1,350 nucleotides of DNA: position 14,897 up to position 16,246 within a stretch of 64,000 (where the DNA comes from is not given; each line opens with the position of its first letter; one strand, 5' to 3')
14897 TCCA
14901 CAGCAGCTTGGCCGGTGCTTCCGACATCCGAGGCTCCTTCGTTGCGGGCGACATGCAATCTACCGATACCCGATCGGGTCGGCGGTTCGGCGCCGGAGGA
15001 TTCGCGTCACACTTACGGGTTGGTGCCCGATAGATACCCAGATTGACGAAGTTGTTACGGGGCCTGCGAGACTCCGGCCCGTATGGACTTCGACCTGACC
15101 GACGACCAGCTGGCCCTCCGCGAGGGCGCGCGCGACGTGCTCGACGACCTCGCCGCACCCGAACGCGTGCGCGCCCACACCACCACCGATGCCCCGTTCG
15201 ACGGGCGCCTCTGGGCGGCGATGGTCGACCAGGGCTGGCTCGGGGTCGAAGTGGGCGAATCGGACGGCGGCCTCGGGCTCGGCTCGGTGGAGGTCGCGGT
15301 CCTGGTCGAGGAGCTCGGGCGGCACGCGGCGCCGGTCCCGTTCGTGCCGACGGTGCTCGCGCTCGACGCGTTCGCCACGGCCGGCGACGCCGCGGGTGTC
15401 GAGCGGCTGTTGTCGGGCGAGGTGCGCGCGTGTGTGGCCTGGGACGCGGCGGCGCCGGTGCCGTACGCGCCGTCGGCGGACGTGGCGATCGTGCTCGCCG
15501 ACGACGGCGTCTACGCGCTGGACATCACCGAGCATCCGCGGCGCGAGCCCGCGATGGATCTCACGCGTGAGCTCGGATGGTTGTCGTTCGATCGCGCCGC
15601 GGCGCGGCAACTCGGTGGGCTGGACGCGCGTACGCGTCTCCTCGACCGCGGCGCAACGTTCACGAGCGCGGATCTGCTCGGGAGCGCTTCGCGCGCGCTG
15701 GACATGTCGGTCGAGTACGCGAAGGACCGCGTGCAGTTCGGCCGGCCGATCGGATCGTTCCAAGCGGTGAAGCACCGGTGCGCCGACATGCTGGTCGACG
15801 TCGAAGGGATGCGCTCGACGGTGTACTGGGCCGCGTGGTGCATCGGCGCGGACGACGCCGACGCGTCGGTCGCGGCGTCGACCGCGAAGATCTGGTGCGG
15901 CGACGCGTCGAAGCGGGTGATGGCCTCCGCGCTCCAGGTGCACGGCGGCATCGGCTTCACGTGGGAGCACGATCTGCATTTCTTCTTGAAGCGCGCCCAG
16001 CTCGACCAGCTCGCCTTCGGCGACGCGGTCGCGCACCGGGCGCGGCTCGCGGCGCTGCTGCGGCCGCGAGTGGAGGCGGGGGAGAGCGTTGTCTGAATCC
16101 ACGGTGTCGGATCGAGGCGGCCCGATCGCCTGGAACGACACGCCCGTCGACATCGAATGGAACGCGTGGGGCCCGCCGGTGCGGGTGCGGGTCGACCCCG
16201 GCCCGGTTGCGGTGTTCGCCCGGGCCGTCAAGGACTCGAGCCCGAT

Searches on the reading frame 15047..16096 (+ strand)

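Call 78: search_protein_families(library=pfam, proteins=[window:15047-16096:+], max_evalue=0.0001)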
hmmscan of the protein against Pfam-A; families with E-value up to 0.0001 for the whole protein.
window:15047-16096:+ (349 aa): 3 families
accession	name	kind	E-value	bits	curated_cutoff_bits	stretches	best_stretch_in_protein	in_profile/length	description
PF00441.29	Acyl-CoA_dh_1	-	5e-30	105.1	22.4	1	191-335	3-146/150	Acyl-CoA dehydrogenase, C-terminal domain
PF02771.21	Acyl-CoA_dh_N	-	9.3e-14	52.2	22.9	1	18-122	1-106/113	Acyl-CoA dehydrogenase, N-terminal domain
PF08028.16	Acyl-CoA_dh_2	-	4.5e-09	37.1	22.7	1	207-308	4-114/134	Acyl-CoA dehydrogenase, C-terminal domain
